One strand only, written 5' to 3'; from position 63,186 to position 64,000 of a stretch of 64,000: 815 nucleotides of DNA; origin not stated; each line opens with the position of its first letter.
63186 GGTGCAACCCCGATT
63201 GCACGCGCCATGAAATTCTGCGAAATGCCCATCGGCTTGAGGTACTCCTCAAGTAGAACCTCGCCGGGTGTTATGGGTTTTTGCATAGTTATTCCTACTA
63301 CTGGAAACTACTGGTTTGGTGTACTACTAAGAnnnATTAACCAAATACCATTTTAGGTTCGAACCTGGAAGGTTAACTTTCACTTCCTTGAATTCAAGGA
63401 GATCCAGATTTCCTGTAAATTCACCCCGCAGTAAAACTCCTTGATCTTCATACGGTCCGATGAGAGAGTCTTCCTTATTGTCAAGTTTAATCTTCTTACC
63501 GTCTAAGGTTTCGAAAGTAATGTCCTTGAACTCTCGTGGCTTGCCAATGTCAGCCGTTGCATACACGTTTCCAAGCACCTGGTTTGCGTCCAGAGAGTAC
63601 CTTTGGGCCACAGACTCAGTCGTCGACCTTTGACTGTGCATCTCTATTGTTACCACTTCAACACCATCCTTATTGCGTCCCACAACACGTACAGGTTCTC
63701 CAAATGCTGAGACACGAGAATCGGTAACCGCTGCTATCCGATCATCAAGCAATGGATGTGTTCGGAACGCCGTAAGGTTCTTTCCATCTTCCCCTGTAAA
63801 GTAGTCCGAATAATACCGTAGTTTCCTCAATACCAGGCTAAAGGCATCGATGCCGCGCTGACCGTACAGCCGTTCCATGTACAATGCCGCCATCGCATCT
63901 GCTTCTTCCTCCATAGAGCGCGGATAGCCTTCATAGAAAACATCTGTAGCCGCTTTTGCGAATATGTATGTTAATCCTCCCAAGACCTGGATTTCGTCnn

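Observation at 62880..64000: Low-GC terminal segment with a truncated orphan HigA-like antitoxin gene and an M48-like peptidase gene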

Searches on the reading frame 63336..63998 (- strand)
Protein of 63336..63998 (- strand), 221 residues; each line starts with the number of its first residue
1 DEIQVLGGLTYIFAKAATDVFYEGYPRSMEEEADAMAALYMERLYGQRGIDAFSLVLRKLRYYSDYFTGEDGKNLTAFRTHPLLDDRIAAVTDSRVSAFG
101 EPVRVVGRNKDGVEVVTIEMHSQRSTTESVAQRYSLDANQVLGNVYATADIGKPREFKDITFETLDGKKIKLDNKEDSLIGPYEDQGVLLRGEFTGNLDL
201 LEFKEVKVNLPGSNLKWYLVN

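Call 7: search_protein_families(library=pfam, proteins=[window:63336-63998:-], max_evalue=0.1)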
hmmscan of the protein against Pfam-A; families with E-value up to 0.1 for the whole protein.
window:63336-63998:- (221 aa): 1 family
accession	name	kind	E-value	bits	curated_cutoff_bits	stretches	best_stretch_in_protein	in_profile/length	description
PF01435.24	Peptidase_M48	-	3e-05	24.4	20.3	1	13-92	122-183/186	Peptidase family M48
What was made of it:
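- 63333..64000 (-): 3' part (221 codons plus stop) of a roughly 555-aa M48 metallopeptidase gene with a C-terminal extension. It has atypically low GC and runs off the window. PF01435 match (call 7).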

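Call 8: search_protein_families(library=ncbifam, proteins=[window:63336-63998:-], max_evalue=0.1)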
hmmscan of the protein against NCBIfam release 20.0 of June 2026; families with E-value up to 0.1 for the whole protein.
window:63336-63998:- (221 aa): 0 families

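Call 11: find_homologous_proteins(query=window:63336-63998:-)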
Query window:63336-63998:- (221 aa): 11 proteins with E <= 0.001 among 318 candidates.
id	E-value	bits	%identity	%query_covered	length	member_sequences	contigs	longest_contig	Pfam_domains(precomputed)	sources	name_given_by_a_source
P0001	3.8e-102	358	97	77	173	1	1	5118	-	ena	-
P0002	4.1e-85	303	66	100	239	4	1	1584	PF01435.25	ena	-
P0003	2.1e-84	300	65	98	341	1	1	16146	PF01435.25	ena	-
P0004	7.7e-72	259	55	96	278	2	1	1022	PF01435.25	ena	-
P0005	2.0e-71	258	66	87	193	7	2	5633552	-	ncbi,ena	-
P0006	2.3e-53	199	69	65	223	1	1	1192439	-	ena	-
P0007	1.5e-40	157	68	52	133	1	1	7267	PF01435.25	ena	-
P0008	1.1e-35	141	68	48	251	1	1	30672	-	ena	-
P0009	2.5e-29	120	59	49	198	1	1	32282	PF01435.25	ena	-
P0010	1.5e-26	111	73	36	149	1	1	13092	-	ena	-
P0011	6.9e-22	96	62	37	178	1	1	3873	-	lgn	-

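Call 13: find_encoding_contigs(protein=P0001, flank=10000, max_places=4)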
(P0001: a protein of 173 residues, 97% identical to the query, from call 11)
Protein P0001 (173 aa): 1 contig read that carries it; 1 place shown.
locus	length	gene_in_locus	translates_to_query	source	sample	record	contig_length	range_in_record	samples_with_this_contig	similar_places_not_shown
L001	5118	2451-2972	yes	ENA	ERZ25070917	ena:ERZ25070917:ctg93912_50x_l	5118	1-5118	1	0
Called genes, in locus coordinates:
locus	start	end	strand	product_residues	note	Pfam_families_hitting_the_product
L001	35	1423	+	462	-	PF01435:Peptidase_M48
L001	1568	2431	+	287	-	PF13276:HTH_21, PF00665:rve, PF13683:rve_3, PF13333:rve_2 (weak)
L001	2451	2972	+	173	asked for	-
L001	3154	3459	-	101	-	PF00665:rve (weak), PF13683:rve_3 (weak)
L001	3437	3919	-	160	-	PF13276:HTH_21, PF00665:rve (weak)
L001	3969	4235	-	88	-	PF01527:HTH_Tnp_1, PF13542:HTH_Tnp_ISL3 (weak), PF13518:HTH_28 (weak)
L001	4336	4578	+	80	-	PF04014:MazE_antitoxin (weak), PF15937:PrlF_antitoxin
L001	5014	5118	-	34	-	?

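Call 14: find_encoding_contigs(protein=P0003, flank=10000, max_places=4)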
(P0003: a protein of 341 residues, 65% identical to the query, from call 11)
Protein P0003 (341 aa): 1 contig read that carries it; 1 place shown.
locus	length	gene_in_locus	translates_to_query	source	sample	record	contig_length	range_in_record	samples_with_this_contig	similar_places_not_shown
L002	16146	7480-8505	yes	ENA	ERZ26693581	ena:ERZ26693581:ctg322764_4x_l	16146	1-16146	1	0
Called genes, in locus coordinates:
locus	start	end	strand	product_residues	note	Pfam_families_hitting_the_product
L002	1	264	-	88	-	?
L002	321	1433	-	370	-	PF03130:HEAT_PBS (faint), PF13513:HEAT_EZ (faint), PF02985:HEAT (faint), PF13646:HEAT_2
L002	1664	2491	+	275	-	PF13183:Fer4_8 (faint), PF12838:Fer4_7 (weak), PF14697:Fer4_21 (weak), PF00037:Fer4 (weak), PF12797:Fer4_2 (faint), PF12837:Fer4_6 (faint), PF13237:Fer4_10 (weak), PF13187:Fer4_9 (weak), +3 more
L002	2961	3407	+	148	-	-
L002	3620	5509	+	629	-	-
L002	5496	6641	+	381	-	-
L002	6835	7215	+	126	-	-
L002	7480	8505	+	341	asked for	PF01435:Peptidase_M48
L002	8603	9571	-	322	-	PF01479:S4 (weak), PF00849:PseudoU_synth_2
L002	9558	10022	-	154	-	PF01252:Peptidase_A8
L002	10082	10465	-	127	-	PF01258:zf-dskA_traR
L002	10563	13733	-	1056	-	PF00133:tRNA-synt_1, PF09334:tRNA-synt_1g, PF08264:Anticodon_1, PF19302:DUF5915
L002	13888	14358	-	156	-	PF00293:NUDIX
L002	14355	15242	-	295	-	PF01048:PNP_UDP_1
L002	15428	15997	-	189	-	PF02325:CCB3_YggT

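Call 15: find_encoding_contigs(protein=P0005, flank=10000, max_places=4)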
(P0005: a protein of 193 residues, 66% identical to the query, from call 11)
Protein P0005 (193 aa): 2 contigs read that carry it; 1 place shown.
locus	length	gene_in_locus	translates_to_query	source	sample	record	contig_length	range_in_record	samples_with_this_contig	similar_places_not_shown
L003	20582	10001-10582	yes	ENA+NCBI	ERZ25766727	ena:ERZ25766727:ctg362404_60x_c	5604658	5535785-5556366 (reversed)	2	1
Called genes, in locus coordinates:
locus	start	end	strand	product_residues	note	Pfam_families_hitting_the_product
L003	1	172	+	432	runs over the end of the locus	PF07581:Glug (faint), PF00041:fn3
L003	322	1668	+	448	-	PF22729:NCH3 (faint), PF00041:fn3, PF16656:Pur_ac_phosph_N (faint)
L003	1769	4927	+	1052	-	PF07705:CARDB (weak), PF00058:Ldl_recept_b, PF24684:Vgb_lyase, PF08450:SGL (faint), PF00058:Ldl_recept_b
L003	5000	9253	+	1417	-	PF23414:Beta-prop_EML_2, PF24807:WD40_CDC20-Fz, PF24814:WD40_Prp19, PF25168:Beta-prop_WDR36-Utp21_2nd, PF25171:Beta-prop_WDR36-Utp21_1st, PF25174:Beta-prop_THOC3, PF25175:Beta-prop_WDR5, PF25391:WD40_Gbeta, +38 more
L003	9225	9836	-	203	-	-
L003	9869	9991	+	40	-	-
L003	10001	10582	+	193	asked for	-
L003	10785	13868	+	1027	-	PF23381:Beta-prop_IFT122_1st, PF23414:Beta-prop_EML_2, PF24105:Beta-prop_CAF1B_HIR1, PF24780:WD40_MABP1-WDR62_1st, PF24782:WD40_MABP1-WDR62_2nd, PF24807:WD40_CDC20-Fz, PF24814:WD40_Prp19, PF25171:Beta-prop_WDR36-Utp21_1st, +138 more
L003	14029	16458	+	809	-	PF24807:WD40_CDC20-Fz, PF24814:WD40_Prp19, PF25174:Beta-prop_THOC3, PF24796:WDR55, PF25172:Beta-prop_WDR3_2nd, PF25391:WD40_Gbeta, PF25168:Beta-prop_WDR36-Utp21_2nd, PF25171:Beta-prop_WDR36-Utp21_1st, +33 more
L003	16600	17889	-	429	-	PF01566:Nramp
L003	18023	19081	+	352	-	PF00515:TPR_1 (weak), PF14559:TPR_19, PF13432:TPR_16, PF23914:TPR_CcmH_CycH, PF00515:TPR_1, PF07719:TPR_2, PF13432:TPR_16, PF13414:TPR_11, +17 more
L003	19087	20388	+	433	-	PF03952:Enolase_N, PF00113:Enolase_C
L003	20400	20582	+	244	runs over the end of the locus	PF03692:CxxCxxCC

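Call 17: find_related_loci(query=window:63336-63998:-, collection=genome_contigs, flank=10000)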
Query window:63336-63998:- (221 aa) in genome_contigs; peptide patterns used: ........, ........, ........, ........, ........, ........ (x = any residue, [..] = any of these).
182 stretches matched a pattern; 14 encode a relative of the query (tblastn E <= 1e-3); 14 distinct loci.
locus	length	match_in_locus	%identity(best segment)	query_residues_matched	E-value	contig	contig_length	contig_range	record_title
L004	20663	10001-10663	83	1-221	1e-126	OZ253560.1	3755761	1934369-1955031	MAG: bacterium isolate 97c2cdc3-07c5-4390-9168-6b920e0bec44 genome assembly, chromosome: 1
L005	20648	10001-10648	71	5-221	3e-100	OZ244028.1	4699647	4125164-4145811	MAG: Candidatus Latescibacterota bacterium isolate bd5b79a9-654a-4f06-b92f-bece6890e083 genome assembly, chromosome: 1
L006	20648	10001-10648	69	5-221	3e-99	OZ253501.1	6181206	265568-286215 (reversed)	MAG: Candidatus Latescibacterota bacterium isolate f485d00f-16df-4488-a4d1-ddfd292eb512 genome assembly, chromosome: 1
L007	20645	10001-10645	69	5-220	4e-99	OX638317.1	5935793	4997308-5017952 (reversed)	MAG: uncultured Latescibacteria bacterium isolate cbbe8a84-e08a-4d06-a76e-2eb930d8ff24 genome assembly, chromosome: 1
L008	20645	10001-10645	69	5-220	3e-99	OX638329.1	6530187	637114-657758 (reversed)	MAG: uncultured Latescibacteria bacterium isolate 03e23b1f-02ed-4bf0-8d8f-a367d3d93791 genome assembly, chromosome: 1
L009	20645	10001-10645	69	5-220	3e-98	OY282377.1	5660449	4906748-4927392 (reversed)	MAG: uncultured Latescibacteria bacterium genome assembly, chromosome: 1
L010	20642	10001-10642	69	5-219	1e-96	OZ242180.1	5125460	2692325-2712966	MAG: Candidatus Latescibacterota bacterium isolate 7123bf0d-be33-4206-a55c-e1281b3fc930 genome assembly, chromosome: 1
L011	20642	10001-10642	70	5-219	9e-97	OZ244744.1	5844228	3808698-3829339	MAG: Candidatus Latescibacterota bacterium isolate aa5cf8e5-2ee9-4ccc-9d1f-80a1aaad70af genome assembly, chromosome: 1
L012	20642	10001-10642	69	5-219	1e-95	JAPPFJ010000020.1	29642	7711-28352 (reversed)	MAG: Gemmatimonadota bacterium isolate RHO1_bin_28 NODE_2792_length_29642_cov_47.294048, whole genome shotgun sequence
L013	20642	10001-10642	69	5-219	1e-95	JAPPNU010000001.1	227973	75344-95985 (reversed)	MAG: Gemmatimonadota bacterium isolate RHO3_bin_7 NODE_87_length_227973_cov_41.317465, whole genome shotgun sequence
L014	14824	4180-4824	69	5-220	4e-95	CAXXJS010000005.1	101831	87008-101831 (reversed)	MAG: Candidatus Latescibacterota bacterium isolate d54d2296-71c2-45af-80d9-7212e301404d genome assembly, contig: contig_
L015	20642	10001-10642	69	5-219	2e-95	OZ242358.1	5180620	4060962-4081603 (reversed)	MAG: Candidatus Latescibacterota bacterium isolate bac68e43-bb0c-4055-920f-ab3f04e5d652 genome assembly, chromosome: 1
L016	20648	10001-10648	66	5-221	7e-92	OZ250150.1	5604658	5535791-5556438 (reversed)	MAG: Candidatus Latescibacterota bacterium isolate 5c13c588-1760-4ea4-89ab-5ccd14670b69 genome assembly, chromosome: 1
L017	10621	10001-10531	63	5-182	4e-71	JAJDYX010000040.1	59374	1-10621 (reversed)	MAG: Candidatus Latescibacterota bacterium isolate jk18x34bins.57 k141_40531, whole genome shotgun sequence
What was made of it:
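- Closest known: Periplasmic M48 metallopeptidases. Different: The family is rare: 11 clusters among 5.8 billion, and 14 species, 11 of them labelled Latescibacterota (calls 11, 17).
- Tried and rejected: The GTDB species scan found only relatives, at most 83% aa identity (call 17).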

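Call 34: search_protein_families(library=pfam, proteins=[L004:8996-10663:+, L001:4336-4575:+], max_evalue=0.01)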
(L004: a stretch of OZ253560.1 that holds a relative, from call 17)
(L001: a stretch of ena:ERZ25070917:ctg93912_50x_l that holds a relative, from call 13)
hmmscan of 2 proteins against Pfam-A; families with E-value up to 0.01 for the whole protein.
L004:8996-10663:+ (556 aa): 1 family
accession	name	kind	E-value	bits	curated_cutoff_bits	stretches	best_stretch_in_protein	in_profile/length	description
PF01435.24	Peptidase_M48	-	3.7e-24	86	20.3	1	234-426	10-182/186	Peptidase family M48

L001:4336-4575:+ (80 aa): 2 families
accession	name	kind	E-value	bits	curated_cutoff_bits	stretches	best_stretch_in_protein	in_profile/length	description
PF15937.10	PrlF_antitoxin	-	1.4e-07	32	32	1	4-41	2-39/99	prlF antitoxin for toxin YhaV_toxin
PF04014.23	MazE_antitoxin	-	1.6e-06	28.4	24.7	1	5-41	3-40/48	Antidote-toxin recognition MazE, bacterial antitoxin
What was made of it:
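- On Peptidase family M48: The full-length L004 ortholog scores 86 bits (call 34).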

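Call 39: search_solved_structures(query=L004:8996-10663:+, max_evalue=0.01)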
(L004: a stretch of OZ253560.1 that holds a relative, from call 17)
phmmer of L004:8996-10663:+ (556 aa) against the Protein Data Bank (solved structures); distinct sequences matched with E-value up to 0.01: 6.
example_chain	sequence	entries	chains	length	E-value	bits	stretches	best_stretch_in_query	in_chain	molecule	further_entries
3c37_A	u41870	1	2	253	1.5e-14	56.8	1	204-424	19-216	Peptidase, M48 family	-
6sar_A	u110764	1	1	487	8.4e-09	37.8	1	203-378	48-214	Beta-barrel assembly-enhancing protease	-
28jr_F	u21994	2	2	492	8.8e-09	37.8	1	203-378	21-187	Beta-barrel assembly-enhancing protease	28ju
6ait_A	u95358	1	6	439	9.4e-09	37.7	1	204-378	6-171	Beta-barrel assembly-enhancing protease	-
28jl_F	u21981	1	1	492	1.2e-08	37.3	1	203-317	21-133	Beta-barrel assembly-enhancing protease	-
28jq_F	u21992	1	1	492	2.9e-08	36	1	203-316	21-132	Beta-barrel assembly-enhancing protease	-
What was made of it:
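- Closest known: Periplasmic M48 metallopeptidases. Same: The full-length L004 ortholog aligns to 3c37 (E = 1.5e-14) and to BepA (E about 1e-8) and has HExxH (calls 34, 39).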

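Call 47: find_related_loci(query=window:63336-63998:-, collection=metagenome_contigs, flank=6000)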
Query window:63336-63998:- (221 aa) in metagenome_contigs; peptide patterns used: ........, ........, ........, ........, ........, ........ (x = any residue, [..] = any of these).
290 stretches matched a pattern, but none encodes a relative of the query by tblastn (E <= 1e-3).
